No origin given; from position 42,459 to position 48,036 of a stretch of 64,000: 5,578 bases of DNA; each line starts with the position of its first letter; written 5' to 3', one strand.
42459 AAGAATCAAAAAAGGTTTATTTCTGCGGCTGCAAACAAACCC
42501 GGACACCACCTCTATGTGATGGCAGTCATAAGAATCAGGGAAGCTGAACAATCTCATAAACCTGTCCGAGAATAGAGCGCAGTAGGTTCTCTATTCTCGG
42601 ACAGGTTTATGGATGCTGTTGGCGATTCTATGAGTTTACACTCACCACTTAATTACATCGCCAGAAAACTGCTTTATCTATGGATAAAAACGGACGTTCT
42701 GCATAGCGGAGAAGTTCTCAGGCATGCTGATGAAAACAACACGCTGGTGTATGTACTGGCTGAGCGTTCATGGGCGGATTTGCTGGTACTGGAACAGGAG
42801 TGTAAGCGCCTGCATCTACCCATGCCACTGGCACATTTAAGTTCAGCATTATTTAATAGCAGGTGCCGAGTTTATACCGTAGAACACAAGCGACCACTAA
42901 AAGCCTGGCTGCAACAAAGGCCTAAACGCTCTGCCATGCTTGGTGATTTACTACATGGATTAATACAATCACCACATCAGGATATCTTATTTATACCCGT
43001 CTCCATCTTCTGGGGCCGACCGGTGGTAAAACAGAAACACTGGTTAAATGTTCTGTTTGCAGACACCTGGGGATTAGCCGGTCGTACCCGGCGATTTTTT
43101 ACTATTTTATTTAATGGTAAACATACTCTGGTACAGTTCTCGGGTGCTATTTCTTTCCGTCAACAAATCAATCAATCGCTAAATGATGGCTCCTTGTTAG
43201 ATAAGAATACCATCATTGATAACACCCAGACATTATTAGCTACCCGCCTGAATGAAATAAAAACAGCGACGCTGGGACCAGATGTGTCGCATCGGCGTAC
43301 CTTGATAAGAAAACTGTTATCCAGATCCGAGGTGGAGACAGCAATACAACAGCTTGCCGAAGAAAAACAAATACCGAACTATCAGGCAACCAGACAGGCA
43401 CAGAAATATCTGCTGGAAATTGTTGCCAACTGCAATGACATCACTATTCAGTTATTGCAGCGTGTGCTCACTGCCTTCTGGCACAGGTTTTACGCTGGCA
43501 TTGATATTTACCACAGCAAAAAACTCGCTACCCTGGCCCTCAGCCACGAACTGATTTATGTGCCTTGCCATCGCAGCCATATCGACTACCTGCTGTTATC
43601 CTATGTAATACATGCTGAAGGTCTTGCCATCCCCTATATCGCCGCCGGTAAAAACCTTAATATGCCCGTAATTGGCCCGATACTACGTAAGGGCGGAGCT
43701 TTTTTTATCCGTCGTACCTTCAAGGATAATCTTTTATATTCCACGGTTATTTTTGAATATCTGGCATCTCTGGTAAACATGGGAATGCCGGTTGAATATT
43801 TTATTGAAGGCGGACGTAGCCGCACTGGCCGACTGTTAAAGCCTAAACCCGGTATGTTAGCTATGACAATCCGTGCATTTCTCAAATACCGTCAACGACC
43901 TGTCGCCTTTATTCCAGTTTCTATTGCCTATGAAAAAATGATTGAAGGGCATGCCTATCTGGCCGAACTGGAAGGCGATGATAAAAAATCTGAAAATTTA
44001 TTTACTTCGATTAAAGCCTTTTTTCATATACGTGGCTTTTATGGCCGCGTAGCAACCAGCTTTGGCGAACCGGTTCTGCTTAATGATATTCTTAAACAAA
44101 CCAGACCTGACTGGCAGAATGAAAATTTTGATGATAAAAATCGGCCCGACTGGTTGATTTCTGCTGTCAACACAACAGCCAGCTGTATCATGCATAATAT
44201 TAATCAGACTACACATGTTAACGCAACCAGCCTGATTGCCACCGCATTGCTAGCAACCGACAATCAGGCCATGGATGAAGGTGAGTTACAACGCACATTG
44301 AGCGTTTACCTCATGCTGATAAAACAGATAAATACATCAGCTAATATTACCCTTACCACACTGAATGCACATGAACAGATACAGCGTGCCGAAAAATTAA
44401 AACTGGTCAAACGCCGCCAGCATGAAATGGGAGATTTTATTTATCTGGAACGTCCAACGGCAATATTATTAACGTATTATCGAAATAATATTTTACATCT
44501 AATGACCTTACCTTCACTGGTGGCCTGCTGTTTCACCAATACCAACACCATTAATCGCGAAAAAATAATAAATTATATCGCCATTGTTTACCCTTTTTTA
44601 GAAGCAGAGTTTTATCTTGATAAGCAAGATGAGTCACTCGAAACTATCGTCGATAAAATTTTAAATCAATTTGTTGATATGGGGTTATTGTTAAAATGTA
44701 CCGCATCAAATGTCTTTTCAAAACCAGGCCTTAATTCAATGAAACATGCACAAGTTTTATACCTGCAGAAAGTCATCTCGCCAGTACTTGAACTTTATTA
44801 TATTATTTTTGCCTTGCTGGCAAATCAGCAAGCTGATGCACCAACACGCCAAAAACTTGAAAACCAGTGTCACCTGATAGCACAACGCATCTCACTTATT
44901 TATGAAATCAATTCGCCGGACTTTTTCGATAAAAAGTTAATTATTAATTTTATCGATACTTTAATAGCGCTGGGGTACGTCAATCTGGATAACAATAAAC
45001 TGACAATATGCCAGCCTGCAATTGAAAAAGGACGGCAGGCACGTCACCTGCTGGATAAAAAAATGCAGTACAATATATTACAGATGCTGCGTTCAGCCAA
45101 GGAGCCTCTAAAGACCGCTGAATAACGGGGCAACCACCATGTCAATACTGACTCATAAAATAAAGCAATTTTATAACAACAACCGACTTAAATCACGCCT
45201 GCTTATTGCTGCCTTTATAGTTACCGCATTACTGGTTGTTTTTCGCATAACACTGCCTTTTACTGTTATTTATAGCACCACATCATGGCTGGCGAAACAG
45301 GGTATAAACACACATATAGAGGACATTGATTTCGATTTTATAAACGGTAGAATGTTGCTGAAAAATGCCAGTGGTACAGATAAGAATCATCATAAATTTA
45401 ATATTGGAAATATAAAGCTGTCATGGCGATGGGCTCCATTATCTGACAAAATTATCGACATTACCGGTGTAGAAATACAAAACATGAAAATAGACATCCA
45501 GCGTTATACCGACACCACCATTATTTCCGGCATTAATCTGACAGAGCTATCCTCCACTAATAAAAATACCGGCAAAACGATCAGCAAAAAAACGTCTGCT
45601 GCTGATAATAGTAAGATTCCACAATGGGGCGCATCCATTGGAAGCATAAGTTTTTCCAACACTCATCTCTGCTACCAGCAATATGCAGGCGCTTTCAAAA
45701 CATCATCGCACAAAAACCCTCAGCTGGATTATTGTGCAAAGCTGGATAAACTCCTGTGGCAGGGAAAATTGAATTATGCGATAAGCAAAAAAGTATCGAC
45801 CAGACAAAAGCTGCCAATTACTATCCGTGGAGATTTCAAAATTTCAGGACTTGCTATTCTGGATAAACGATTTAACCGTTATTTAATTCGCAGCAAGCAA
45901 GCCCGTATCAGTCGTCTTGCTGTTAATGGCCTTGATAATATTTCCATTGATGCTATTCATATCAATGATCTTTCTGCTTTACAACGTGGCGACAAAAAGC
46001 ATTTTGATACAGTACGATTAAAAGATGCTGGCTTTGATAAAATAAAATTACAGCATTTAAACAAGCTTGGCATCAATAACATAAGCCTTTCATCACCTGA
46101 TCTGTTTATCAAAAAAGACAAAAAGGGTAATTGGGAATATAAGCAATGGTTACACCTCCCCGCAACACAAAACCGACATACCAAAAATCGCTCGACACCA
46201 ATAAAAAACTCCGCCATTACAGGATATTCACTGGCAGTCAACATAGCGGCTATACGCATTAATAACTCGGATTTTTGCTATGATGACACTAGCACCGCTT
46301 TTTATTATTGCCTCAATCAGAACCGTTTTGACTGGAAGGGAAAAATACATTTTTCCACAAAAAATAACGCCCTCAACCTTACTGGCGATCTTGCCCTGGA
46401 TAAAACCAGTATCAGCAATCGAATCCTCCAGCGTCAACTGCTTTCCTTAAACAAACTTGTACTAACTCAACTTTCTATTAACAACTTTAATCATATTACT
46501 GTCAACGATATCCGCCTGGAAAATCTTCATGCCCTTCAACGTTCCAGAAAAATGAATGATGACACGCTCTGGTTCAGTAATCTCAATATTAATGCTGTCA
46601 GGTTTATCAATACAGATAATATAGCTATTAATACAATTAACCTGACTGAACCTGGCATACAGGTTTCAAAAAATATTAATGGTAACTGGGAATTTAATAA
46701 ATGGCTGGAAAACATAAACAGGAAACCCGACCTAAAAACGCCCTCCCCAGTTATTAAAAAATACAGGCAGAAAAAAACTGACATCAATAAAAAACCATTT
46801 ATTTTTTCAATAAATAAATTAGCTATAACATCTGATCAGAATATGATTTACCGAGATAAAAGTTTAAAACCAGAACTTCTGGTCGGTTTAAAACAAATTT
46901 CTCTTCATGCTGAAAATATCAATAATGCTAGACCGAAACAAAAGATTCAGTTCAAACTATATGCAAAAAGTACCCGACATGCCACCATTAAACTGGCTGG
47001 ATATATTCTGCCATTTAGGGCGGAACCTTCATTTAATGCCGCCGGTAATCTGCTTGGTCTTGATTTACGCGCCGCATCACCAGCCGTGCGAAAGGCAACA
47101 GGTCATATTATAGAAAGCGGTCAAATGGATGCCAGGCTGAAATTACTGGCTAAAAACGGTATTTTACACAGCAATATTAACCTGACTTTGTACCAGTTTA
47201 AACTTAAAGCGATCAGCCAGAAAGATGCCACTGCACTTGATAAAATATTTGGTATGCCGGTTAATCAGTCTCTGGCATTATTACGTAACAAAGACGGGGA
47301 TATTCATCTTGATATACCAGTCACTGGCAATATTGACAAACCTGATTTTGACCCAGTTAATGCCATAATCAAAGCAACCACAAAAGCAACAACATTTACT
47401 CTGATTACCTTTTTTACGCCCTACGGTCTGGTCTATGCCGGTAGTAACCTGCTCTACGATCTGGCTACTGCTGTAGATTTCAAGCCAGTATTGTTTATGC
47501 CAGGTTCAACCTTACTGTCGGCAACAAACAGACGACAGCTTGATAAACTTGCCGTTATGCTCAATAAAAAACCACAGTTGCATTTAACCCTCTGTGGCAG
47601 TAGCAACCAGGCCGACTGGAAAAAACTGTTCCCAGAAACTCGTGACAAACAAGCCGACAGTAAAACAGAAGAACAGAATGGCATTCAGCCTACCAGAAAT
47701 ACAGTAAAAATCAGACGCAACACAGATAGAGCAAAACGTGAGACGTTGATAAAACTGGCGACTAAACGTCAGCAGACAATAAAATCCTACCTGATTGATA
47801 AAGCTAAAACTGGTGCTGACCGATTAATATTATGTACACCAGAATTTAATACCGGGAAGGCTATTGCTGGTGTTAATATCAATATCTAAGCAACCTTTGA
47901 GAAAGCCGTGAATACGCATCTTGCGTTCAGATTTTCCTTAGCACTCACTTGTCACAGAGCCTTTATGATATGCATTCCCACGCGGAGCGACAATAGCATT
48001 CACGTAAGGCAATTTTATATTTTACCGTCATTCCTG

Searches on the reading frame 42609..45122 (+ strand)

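Call 65: search_protein_families(library=pfam, proteins=[window:42609-45122:+], max_evalue=0.001)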
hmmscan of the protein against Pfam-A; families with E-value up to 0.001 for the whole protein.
window:42609-45122:+ (838 aa): 2 families
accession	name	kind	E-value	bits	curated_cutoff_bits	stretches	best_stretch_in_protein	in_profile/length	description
PF19277.4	GPAT_C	-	1.5e-90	304.3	25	1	450-792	1-342/344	Glycerol-3-phosphate acyltransferase C-terminal region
PF01553.26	Acyltransferase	-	3.1e-25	88.9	23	1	308-439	12-131/132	Acyltransferase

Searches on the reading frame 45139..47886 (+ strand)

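Call 65: search_protein_families(library=pfam, proteins=[window:45139-47886:+], max_evalue=0.001)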
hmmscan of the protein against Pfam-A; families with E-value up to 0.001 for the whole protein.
window:45139-47886:+ (916 aa): 1 family
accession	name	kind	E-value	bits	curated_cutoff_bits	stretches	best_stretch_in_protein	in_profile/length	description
PF05359.17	DUF748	-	1.5e-58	199.2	50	2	392-830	553-928/1037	Domain of Unknown Function (DUF748)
